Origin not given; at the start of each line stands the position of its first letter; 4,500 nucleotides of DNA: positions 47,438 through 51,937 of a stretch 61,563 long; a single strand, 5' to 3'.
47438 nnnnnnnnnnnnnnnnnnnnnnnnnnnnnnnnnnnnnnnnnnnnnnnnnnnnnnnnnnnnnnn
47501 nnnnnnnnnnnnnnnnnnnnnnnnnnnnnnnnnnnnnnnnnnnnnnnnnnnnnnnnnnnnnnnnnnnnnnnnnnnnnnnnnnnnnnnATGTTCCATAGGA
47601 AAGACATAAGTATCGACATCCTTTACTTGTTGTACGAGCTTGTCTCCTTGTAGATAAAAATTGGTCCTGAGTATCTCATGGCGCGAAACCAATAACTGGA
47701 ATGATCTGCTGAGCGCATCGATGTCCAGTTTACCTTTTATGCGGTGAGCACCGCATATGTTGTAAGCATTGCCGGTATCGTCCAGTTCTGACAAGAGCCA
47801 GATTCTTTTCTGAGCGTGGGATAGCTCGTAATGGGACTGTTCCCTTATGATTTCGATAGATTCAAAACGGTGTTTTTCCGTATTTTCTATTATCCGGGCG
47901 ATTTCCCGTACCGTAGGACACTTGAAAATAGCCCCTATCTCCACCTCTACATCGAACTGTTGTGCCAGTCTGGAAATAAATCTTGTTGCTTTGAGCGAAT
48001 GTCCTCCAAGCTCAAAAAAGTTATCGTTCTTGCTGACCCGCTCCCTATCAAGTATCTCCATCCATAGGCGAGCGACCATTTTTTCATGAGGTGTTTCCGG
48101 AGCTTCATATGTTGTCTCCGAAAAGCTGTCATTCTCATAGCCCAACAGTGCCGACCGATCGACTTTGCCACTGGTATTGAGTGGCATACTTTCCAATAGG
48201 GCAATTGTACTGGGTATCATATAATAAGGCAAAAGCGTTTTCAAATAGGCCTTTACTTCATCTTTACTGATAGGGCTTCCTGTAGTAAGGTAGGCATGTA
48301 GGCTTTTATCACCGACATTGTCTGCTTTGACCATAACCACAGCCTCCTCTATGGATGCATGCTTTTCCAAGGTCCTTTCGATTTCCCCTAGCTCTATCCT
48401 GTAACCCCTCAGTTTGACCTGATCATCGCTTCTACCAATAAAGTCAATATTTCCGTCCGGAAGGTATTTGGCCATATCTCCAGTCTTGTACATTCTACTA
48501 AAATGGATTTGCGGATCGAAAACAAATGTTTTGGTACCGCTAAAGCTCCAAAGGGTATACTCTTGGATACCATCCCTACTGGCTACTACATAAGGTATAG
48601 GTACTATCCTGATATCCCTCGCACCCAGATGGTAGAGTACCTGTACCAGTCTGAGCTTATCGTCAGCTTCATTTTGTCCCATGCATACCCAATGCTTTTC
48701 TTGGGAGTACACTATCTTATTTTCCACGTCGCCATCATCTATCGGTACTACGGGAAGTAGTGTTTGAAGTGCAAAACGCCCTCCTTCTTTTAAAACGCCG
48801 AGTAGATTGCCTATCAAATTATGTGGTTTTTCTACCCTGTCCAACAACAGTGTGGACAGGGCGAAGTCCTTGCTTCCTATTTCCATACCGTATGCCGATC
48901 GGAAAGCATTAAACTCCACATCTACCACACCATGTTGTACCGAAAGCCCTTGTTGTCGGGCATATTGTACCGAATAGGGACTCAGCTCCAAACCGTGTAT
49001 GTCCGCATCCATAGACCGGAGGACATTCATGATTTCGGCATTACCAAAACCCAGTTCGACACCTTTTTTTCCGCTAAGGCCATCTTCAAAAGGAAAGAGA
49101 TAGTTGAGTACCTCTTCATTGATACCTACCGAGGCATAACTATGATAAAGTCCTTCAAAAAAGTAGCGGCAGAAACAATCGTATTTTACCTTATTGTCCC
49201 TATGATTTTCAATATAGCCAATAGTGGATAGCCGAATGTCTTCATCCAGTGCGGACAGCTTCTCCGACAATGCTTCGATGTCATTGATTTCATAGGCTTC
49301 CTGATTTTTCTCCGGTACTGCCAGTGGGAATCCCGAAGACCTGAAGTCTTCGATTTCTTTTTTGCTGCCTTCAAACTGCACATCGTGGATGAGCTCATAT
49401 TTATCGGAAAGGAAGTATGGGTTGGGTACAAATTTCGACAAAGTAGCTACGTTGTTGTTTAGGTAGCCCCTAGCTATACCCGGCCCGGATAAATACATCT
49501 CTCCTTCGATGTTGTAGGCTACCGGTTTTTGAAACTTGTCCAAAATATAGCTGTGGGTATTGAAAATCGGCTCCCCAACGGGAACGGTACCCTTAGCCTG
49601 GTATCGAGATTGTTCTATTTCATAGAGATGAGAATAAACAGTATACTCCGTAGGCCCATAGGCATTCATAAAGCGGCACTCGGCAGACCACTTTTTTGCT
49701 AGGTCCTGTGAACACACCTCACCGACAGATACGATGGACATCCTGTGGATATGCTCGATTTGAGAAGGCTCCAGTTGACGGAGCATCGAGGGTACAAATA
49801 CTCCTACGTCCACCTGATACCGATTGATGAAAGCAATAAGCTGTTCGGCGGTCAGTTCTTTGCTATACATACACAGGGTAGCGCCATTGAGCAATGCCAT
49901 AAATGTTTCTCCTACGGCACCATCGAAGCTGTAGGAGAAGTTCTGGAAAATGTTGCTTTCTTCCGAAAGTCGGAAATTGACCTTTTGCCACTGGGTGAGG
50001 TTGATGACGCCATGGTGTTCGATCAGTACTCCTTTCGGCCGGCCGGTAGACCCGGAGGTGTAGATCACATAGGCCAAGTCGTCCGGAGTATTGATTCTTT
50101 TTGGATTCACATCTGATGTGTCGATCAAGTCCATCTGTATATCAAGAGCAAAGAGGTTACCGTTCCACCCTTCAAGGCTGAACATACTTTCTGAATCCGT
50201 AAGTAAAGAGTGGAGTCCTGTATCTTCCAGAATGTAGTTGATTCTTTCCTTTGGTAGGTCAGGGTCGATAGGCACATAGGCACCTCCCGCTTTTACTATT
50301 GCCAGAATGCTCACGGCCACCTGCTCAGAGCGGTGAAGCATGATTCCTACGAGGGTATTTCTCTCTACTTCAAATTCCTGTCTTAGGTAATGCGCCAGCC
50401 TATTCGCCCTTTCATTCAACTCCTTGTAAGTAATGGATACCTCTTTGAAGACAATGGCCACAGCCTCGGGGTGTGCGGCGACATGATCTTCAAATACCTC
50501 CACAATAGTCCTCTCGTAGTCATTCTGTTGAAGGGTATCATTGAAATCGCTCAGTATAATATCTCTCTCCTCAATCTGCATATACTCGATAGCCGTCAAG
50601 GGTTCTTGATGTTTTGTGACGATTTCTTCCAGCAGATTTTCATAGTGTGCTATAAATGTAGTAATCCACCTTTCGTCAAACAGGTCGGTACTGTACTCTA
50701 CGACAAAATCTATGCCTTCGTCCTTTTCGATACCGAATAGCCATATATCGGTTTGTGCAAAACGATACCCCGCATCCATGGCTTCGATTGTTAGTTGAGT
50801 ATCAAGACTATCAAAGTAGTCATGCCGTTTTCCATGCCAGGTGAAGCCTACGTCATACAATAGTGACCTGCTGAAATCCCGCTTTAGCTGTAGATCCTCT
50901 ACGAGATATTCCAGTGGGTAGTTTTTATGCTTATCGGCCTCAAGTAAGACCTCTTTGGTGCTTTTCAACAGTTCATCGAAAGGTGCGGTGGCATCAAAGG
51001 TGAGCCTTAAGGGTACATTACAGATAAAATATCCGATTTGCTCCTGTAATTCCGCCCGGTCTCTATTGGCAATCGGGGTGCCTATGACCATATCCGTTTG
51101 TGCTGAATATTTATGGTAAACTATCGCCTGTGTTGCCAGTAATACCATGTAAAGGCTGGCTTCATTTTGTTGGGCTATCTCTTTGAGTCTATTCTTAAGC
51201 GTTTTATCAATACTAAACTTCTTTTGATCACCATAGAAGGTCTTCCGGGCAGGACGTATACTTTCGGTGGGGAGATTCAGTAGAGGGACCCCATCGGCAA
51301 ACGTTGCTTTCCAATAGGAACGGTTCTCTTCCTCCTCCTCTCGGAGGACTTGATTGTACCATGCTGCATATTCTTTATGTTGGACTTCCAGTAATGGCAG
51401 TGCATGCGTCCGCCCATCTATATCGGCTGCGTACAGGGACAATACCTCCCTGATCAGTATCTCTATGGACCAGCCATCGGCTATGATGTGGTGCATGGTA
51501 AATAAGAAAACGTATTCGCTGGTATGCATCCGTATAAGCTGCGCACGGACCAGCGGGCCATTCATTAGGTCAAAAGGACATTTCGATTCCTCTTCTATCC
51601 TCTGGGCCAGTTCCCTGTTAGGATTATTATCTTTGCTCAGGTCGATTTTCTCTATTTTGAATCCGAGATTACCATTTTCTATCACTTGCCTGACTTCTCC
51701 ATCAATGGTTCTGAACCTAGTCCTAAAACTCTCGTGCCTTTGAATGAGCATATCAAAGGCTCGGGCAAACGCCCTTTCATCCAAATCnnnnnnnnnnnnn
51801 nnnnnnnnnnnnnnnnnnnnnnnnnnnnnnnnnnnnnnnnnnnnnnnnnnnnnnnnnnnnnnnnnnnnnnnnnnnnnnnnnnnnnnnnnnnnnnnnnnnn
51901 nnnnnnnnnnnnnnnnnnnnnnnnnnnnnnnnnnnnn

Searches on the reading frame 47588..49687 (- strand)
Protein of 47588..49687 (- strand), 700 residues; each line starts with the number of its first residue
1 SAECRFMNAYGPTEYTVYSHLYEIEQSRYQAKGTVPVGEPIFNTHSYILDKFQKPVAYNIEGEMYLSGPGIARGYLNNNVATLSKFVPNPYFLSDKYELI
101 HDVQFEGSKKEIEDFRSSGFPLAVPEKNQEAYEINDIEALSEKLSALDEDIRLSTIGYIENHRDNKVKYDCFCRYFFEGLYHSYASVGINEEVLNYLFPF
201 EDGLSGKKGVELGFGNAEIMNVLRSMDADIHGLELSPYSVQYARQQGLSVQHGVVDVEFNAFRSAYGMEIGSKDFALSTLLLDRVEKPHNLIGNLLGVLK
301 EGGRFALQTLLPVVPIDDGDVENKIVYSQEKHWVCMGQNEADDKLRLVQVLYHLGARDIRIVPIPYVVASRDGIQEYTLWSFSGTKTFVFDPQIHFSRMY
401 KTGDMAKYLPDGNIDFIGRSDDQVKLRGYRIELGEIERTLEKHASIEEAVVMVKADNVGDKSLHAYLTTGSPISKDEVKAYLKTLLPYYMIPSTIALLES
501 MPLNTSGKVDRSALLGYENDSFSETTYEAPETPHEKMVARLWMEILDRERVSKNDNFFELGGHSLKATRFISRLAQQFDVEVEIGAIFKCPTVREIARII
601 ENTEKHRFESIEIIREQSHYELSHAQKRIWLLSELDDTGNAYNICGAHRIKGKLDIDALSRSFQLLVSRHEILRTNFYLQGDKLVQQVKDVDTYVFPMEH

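Call 8: search_protein_families(library=pfam, proteins=[window:47588-49687:-], max_evalue=0.00001)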
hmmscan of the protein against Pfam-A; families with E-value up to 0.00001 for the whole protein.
window:47588-49687:- (700 aa): 6 families
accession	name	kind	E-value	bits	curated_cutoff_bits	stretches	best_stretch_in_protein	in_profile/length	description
PF00668.25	Condensation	-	2.3e-17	63.3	30.6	1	617-690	2-76/456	Condensation domain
PF00550.31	PP-binding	-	1.3e-15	57.8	20.8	1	539-599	4-66/67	Phosphopantetheine attachment site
PF00501.34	AMP-binding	-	1.1e-10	41.3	29.9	1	4-76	313-384/384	AMP-binding enzyme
PF13193.12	AMP-binding_C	-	2.4e-07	32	24.5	1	435-508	1-76/76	AMP-binding enzyme C-terminal domain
PF08241.18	Methyltransf_11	-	4.8e-07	30.8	21.2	1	211-306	2-94/95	Methyltransferase domain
PF13847.12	Methyltransf_31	-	1e-05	25.7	27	0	206-310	4-112/145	Methyltransferase domain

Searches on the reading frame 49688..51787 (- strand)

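Call 8: search_protein_families(library=pfam, proteins=[window:49688-51787:-], max_evalue=0.00001)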
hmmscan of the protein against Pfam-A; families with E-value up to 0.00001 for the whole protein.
window:49688-51787:- (700 aa): 2 families
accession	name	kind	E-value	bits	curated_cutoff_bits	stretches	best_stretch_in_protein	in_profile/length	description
PF00668.25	Condensation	-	7.2e-90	302.3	30.6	1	2-409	39-453/456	Condensation domain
PF00501.34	AMP-binding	-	4e-58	197.5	29.9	1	432-700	1-306/384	AMP-binding enzyme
